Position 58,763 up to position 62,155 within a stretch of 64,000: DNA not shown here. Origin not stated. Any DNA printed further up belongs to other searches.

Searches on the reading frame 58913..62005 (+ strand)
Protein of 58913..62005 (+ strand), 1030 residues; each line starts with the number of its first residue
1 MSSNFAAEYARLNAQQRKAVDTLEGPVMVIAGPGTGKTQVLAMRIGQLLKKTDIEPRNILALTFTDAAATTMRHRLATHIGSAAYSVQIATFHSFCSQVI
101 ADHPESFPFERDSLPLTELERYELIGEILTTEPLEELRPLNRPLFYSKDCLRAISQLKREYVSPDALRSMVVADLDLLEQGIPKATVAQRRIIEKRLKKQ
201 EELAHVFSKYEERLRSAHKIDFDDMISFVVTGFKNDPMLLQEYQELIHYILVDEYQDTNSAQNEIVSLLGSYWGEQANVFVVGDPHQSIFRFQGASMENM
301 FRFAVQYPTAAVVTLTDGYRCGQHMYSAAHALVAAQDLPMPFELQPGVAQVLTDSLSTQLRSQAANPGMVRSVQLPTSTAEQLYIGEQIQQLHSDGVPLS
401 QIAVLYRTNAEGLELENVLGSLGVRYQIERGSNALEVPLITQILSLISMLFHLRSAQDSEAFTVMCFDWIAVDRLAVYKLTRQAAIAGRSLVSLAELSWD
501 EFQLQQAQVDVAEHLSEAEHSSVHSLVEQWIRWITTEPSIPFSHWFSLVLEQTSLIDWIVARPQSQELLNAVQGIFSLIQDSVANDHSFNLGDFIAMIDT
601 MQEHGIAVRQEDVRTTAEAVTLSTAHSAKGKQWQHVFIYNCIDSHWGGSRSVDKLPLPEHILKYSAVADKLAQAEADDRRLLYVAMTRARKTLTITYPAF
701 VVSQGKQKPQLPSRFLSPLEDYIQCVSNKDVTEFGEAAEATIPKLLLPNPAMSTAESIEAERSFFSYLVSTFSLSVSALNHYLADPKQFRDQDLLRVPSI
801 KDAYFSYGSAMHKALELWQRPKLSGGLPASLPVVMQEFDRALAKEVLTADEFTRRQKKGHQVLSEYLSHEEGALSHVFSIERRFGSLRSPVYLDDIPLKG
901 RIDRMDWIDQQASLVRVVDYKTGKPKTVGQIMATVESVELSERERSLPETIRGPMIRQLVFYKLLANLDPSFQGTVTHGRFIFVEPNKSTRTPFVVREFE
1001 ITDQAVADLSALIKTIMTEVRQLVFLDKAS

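Call 4: search_protein_families(library=pfam, proteins=[window:58913-62005:+], max_evalue=0.01)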
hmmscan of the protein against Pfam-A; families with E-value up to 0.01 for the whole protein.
window:58913-62005:+ (1030 aa): 8 families
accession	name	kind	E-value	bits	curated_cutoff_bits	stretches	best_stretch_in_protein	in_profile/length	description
PF00580.27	UvrD-helicase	-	1.1e-67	229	23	1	12-307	1-270/271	UvrD/REP helicase N-terminal domain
PF13361.12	UvrD_C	-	1e-20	74.9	25.6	1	360-697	32-347/350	UvrD-like helicase C-terminal domain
PF13245.12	AAA_19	-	1.1e-18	68.2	25.1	1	16-292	1-133/134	AAA domain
PF12705.13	PDDEXK_1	-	9.3e-18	65.5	22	1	773-1020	1-224/247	PD-(D/E)XK nuclease superfamily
PF13538.12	UvrD_C_2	-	1.1e-08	35.2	27.4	1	672-695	26-51/52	UvrD-like helicase C-terminal domain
PF13604.12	AAA_30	-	4.6e-07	30.2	27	1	12-78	2-68/191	AAA domain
PF01443.25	Viral_helicase1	-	0.00028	21.2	21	0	673-695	204-226/228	Viral superfamily 1 RNA helicase core domain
PF13086.12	AAA_11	-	0.00072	19.8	27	1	12-78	2-74/257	AAA domain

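Call 5: search_protein_families(library=padloc, proteins=[window:58913-62005:+], max_evalue=0.01)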
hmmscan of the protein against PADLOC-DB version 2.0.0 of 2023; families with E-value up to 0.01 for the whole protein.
window:58913-62005:+ (1030 aa): 58 families (the best 25 are shown)
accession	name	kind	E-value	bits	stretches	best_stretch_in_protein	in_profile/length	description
PDLC00114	GajB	-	5.8e-75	251.1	1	9-717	5-627/635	UrvD helicase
PDLC03802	RTasHel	-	7.3e-71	237.9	2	10-417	4-332/675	DRT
PDLC00132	GajB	-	2.4e-64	216.1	1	11-719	3-623/625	UrvD helicase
PDLC00117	GajB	-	4.1e-63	211.8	2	194-722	166-599/604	UrvD helicase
PDLC00127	GajB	-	1.1e-46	157.6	3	195-324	151-280/594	UrvD helicase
PDLC00121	GajB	-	1.1e-38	131.1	3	13-104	7-101/565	UrvD helicase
PDLC00119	GajB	-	3.1e-38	130.1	2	23-306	14-275/565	UrvD helicase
PDLC00130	GajB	-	8e-38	128.1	3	207-386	166-337/589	UrvD helicase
PDLC00107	GajB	-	1.6e-37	127.4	3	201-321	170-286/587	UrvD helicase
PDLC00103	GajB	-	1.7e-36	124.4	1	10-465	15-415/612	UrvD helicase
PDLC00110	GajB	-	7e-31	105.5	3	190-321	210-349/725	UrvD helicase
PDLC00104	GajB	-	7.9e-28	95.5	3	213-309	131-224/574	UrvD helicase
PDLC00112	GajB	-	1.8e-27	94.2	3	187-333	149-295/581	UrvD helicase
PDLC00134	GajB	-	1.5e-26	91.4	1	11-461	16-413/431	UrvD helicase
PDLC00138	GajB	-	2.2e-26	90.7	3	10-98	3-94/581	UrvD helicase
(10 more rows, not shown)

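Call 6: search_protein_families(library=ncbifam, proteins=[window:58913-62005:+], max_evalue=0.01)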
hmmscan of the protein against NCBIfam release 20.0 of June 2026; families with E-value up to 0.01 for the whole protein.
window:58913-62005:+ (1030 aa): 22 families
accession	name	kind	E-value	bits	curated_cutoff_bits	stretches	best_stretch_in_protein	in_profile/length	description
TIGR01073.1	pcrA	equivalog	2.2e-87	294.1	911.2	1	11-724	4-636/725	DNA helicase PcrA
TIGR01074.1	rep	equivalog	4.8e-76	256.4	951.45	1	11-720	1-636/668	DNA helicase Rep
TIGR01075.1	uvrD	equivalog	8.5e-67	226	1144.45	2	198-727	160-640/715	DNA helicase II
NF008743.0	PRK11773.1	equivalog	2.5e-66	224.5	965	2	192-726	159-644/720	DNA helicase II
NF008172.0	PRK10919.1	equivalog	1.8e-50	171.8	1168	1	11-719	2-633/673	DNA helicase Rep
NF008276.0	PRK11054.1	equivalog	8.3e-43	146.8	543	2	8-333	193-516/684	DNA helicase IV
TIGR02785.1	addA_Gpos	equivalog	1.2e-32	112.8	707.65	2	203-295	340-437/1234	helicase-exonuclease AddAB subunit AddA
TIGR02784.1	addA_alphas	equivalog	1.5e-30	106.4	860.75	3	203-300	343-452/1138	double-strand break repair helicase AddA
TIGR00609.1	recB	equivalog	3.5e-29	101.6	696.05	3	203-345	326-465/1175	exodeoxyribonuclease V subunit beta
NF010487.0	PRK13909.1-4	equivalog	4.6e-22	78.1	759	2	218-447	296-523/924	RecB-like helicase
NF010485.0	PRK13909.1-2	equivalog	5.4e-22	77.9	650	2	197-491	278-526/909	RecB-like helicase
NF008128.0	PRK10876.1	equivalog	9.7e-12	43.4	1697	1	211-346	340-474/1181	exodeoxyribonuclease V subunit beta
TIGR02773.1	addB_Gpos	equivalog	2.2e-08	32.3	903.7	0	896-924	932-961/1159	helicase-exonuclease AddAB subunit AddB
NF010486.0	PRK13909.1-3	equivalog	2.2e-07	29.3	1109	1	229-298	315-388/921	RecB-like helicase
TIGR02786.1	addB_alphas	equivalog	2.7e-06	25.8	486.5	1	775-932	753-913/1024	double-strand break repair protein AddB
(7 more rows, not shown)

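Call 11: find_encoding_contigs(protein=window:58913-62005:+, flank=10000, max_places=10)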
Protein window:58913-62005:+ (1030 aa): no gene with exactly this product is on record in the collection.

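Call 33: find_homologous_proteins(query=window:58913-62005:+)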
Query window:58913-62005:+ (1030 aa): 7936 proteins with E <= 0.001 among 8000 candidates; the best 120 are listed.
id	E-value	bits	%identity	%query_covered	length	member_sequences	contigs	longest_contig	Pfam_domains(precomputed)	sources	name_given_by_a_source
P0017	0.0e+0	2297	100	100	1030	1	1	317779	PF13538.13,PF12705.14,PF13604.13,PF13361.13,PF13245.13,PF00580.28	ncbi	-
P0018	0.0e+0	1637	71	100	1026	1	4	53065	PF13538.13,PF12705.14,PF13604.13,PF13361.13,PF13245.13,PF00580.28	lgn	-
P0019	0.0e+0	1176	52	100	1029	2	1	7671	PF13538.13,PF13087.13,PF13086.13,PF12705.14,PF13604.13,PF13361.13,PF13245.13,PF00580.28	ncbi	-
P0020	9.5e-266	903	44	100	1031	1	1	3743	PF13538.13,PF12705.14,PF13604.13,PF13361.13,PF13245.13,PF00580.28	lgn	-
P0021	3.8e-264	897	44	100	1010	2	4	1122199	PF13538.13,PF12705.14,PF13604.13,PF13361.13,PF13245.13,PF00580.28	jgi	jgi:DNA helicase-2/ATP-dependent DNA helicase PcrA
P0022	1.8e-263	895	44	100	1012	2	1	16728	PF13538.13,PF12705.14,PF13604.13,PF13361.13,PF13245.13,PF00580.28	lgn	-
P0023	3.3e-263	894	43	100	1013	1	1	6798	PF13538.13,PF12705.14,PF01443.25,PF13604.13,PF13361.13,PF13245.13,PF00580.28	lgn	-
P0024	4.3e-263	894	44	99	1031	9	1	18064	PF13538.13,PF13087.13,PF12705.14,PF01443.25,PF13604.13,PF13361.13,PF13245.13,PF00580.28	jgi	jgi:DNA helicase-2/ATP-dependent DNA helicase PcrA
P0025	1.5e-261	889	44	100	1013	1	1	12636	PF13538.13,PF12705.14,PF13604.13,PF13361.13,PF13245.13,PF00580.28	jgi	jgi:DNA helicase II / ATP-dependent DNA helicase PcrA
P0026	3.3e-261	887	43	100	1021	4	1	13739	PF13538.13,PF12705.14,PF13604.13,PF13361.13,PF13245.13,PF00580.28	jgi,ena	-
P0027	3.4e-261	887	43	99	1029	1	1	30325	PF13538.13,PF13086.13,PF12705.14,PF01443.25,PF13604.13,PF13361.13,PF13245.13,PF00580.28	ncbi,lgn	-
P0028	9.7e-261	886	43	100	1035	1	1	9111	PF13538.13,PF13087.13,PF12705.14,PF01443.25,PF13604.13,PF13361.13,PF13245.13,PF00580.28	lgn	-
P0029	9.4e-260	883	43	100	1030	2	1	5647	PF13538.13,PF13087.13,PF13086.13,PF12705.14,PF01443.25,PF13604.13,PF13361.13,PF13245.13,PF00580.28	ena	-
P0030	2.4e-259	881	43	99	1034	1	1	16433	PF13538.13,PF13087.13,PF12705.14,PF01443.25,PF13604.13,PF13361.13,PF13245.13,PF00580.28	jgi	jgi:DNA helicase II / ATP-dependent DNA helicase PcrA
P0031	6.2e-259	880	43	100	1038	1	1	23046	PF13538.13,PF13087.13,PF12705.14,PF01443.25,PF13604.13,PF13361.13,PF13245.13,PF00580.28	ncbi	-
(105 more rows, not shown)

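Call 34: find_encoding_contigs(protein=P0018, flank=10000, max_places=4)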
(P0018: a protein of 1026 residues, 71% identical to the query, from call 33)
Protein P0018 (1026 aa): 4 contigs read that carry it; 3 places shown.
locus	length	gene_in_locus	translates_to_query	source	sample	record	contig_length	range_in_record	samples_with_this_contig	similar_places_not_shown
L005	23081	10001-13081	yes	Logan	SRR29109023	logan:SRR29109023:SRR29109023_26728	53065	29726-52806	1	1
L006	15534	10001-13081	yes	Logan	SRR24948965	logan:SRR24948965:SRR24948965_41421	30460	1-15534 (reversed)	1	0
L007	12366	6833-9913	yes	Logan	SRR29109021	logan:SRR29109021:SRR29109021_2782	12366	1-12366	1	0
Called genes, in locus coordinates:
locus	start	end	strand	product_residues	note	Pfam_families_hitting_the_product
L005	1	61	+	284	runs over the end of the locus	PF02086:MethyltransfD12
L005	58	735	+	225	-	-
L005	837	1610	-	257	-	PF00398:RrnaAD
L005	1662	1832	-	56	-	-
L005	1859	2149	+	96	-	PF01909:NTP_transf_2, PF18765:Polbeta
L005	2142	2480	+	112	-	PF01934:HepT-like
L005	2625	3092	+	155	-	PF00583:Acetyltransf_1, PF13673:Acetyltransf_10, PF13508:Acetyltransf_7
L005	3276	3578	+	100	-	PF07883:Cupin_2, PF02311:AraC_binding (weak)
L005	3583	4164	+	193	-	PF00293:NUDIX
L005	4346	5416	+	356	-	-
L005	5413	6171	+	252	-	-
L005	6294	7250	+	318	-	-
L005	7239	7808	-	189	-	PF01569:PAP2 (faint), PF14378:PAP2_3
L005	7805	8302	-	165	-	PF00293:NUDIX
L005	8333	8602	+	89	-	-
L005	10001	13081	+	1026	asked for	PF00580:UvrD-helicase, PF13245:AAA_19, PF13604:AAA_30 (faint), PF13361:UvrD_C, PF13538:UvrD_C_2 (faint), PF12705:PDDEXK_1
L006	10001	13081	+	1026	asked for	PF00580:UvrD-helicase, PF13245:AAA_19, PF13604:AAA_30 (faint), PF13361:UvrD_C, PF13538:UvrD_C_2 (faint), PF12705:PDDEXK_1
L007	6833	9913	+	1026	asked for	PF00580:UvrD-helicase, PF13245:AAA_19, PF13604:AAA_30 (faint), PF13361:UvrD_C, PF13538:UvrD_C_2 (faint), PF12705:PDDEXK_1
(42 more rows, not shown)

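Call 35: find_encoding_contigs(protein=P0019, flank=10000, max_places=3)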
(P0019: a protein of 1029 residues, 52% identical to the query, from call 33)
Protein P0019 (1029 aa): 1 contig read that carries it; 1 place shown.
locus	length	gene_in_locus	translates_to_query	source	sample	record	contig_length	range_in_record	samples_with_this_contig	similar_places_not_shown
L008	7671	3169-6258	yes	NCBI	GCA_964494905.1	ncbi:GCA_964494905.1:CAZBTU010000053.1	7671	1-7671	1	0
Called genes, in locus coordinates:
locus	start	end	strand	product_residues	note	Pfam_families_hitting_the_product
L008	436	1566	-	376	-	-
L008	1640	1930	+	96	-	-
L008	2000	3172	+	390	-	PF09903:DUF2130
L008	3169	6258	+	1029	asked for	PF00580:UvrD-helicase, PF13086:AAA_11 (faint), PF13245:AAA_19, PF13604:AAA_30 (faint), PF13087:AAA_12 (faint), PF13361:UvrD_C, PF13538:UvrD_C_2 (weak), PF12705:PDDEXK_1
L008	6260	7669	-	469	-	?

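Call 40: find_related_loci(query=A3, collection=genome_contigs, flank=6000)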
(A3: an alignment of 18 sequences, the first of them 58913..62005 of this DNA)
Query A3 (1030 aa) in genome_contigs; peptide patterns used: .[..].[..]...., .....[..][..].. (x = any residue, [..] = any of these).
600 stretches matched a pattern (row limit reached: there are more); 598 encode a relative of the query (tblastn E <= 1e-3); the best 80 are kept; 80 distinct loci.
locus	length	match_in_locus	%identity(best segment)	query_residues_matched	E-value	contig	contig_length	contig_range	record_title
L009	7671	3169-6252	52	1-1026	0e+0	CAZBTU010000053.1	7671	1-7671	MAG TPA_asm: uncultured Pseudomonadales bacterium isolate SRP286056_co2_100 genome assembly, contig: NODE_16330_length_7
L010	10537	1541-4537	43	11-1027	0e+0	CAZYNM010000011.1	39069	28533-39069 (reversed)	MAG TPA_asm: uncultured Pseudomonadales bacterium isolate SRP292972_co1_113 genome assembly, contig: NODE_575_length_390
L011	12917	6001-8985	38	2-1026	0e+0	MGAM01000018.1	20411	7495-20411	MAG: Candidatus Roizmanbacteria bacterium RIFCSPLOWO2_01_FULL_39_19 rifcsplowo2_01_scaffold_4838, whole genome shotgun s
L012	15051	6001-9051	33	4-1030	3e-171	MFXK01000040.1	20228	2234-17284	MAG: Candidatus Peregrinibacteria bacterium RIFOXYB2_FULL_33_20 rifoxyb2_full_scaffold_928, whole genome shotgun sequenc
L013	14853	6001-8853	33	12-1027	1e-149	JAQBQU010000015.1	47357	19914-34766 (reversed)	MAG: Candidatus Kaiserbacteria bacterium isolate RYN_381 scaffold_1836188, whole genome shotgun sequence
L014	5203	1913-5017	32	2-1027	7e-149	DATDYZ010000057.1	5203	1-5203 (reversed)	MAG TPA_asm: Candidatus Andersenbacteria bacterium isolate SMAG_U8178 k141_1653872, whole genome shotgun sequence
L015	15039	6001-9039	31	5-1027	4e-146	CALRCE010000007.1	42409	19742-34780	MAG: Candidatus Peribacteria bacterium isolate Ike-50m-54 genome assembly, contig: Ike-50-c404, whole genome shotgun seq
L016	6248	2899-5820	32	1-989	2e-138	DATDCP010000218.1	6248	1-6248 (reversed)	MAG TPA_asm: Chitinophagaceae bacterium isolate SMAG_U151 k141_1289265, whole genome shotgun sequence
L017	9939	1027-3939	33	5-989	2e-135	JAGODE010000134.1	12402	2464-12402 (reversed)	MAG: Chitinophagaceae bacterium isolate Gw_Bodden_bin_256 Gw_Bodden_6863_length_12402_cov_4.854012, whole genome shotgun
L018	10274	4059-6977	30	5-989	2e-134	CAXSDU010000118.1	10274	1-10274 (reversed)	MAG: uncultured Parafilimonas sp. isolate private_X5_metawrap_bin.6 genome assembly, contig: private_X5_metawrap_bin.6_1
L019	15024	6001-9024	31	1-1025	9e-131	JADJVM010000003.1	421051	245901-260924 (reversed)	MAG: Niastella sp. isolate Hjor_18-Q3-R7-51_BATAC.166 tig00002566-10-4207820, whole genome shotgun sequence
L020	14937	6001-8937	32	1-989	3e-129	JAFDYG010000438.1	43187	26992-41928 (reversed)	MAG: Bacteroidetes bacterium isolate SZAS-47 LIN-689__438__length-43187, whole genome shotgun sequence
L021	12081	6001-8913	30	5-991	6e-129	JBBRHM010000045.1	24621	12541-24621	MAG: Chitinophagales bacterium isolate Co_metawrap_2710 Cmw_2710_k141_28975732_length_24621_cov_11.0000, whole genome sh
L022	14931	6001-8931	32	1-989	7e-128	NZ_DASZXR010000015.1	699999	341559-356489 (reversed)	MAG: Puia sp. isolate SMAG_U6188 k141_446468, whole genome shotgun sequence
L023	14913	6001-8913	31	5-989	6e-128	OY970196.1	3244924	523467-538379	MAG: uncultured Chitinophagaceae bacterium isolate MFD09671.bin.c.4 genome assembly, chromosome: 1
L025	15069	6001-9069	29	2-1030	1e-121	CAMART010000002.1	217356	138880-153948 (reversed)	MAG: Chitinophaga pinensis isolate GE-07nov19-19 genome assembly, contig: GE-07nov19-C6, whole genome shotgun sequence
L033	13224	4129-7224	28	3-1030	3e-111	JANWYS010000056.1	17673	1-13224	MAG: Cytophagaceae bacterium isolate SKYG76 NODE_56_length_17673_cov_10.274096, whole genome shotgun sequence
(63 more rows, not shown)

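Call 56: search_solved_structures(query=window:58913-62005:+, max_evalue=0.001)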
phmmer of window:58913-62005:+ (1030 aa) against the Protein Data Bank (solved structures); distinct sequences matched with E-value up to 0.001: 23.
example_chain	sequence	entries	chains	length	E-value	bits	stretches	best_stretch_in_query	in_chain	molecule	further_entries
1pjr_A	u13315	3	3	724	6.6e-51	176.5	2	202-723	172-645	PCRA | ATP-DEPENDENT HELICASE PCRA | HELICASE PCRA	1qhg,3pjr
2pjr_A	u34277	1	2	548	3.4e-48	167.5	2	202-450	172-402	PROTEIN (HELICASE PCRA)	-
4c2u_A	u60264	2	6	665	7.3e-48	166.4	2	202-724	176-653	DNA HELICASE II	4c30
4c2t_A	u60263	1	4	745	1.2e-47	165.7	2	202-725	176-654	DNA HELICASE II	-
3lfu_A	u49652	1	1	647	1.3e-44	155.6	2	205-451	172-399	DNA helicase II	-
2is1_A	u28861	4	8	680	1.5e-44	155.5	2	205-452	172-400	DNA helicase II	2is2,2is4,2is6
9dci_A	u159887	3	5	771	1.1e-43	152.6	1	12-449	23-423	ATP-dependent DNA helicase UvrD1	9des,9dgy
1uaa_A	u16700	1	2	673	1.8e-38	135.4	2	199-459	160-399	PROTEIN (ATP-DEPENDENT DNA HELICASE REP.)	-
6ppu_B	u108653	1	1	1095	1.9e-32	115.4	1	18-450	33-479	UvrD/REP helicase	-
6ppr_B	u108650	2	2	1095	2.1e-32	115.2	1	18-450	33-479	UvrD/REP helicase | DNA 3'-5' helicase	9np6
7sjr_B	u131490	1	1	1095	5.5e-32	113.9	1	18-450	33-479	DNA helicase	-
6ppj_B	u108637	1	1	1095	2.7e-28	101.6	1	17-309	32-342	UvrD/REP helicase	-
1qhh_B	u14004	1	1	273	6e-25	90.6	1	203-449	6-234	PROTEIN (PCRA (SUBUNIT))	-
1qhh_A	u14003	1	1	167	1.2e-22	82.9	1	9-165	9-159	PROTEIN (PCRA (SUBUNIT))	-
3u44_A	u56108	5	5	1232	4.6e-16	61.2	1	238-295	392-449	ATP-dependent helicase/nuclease subunit A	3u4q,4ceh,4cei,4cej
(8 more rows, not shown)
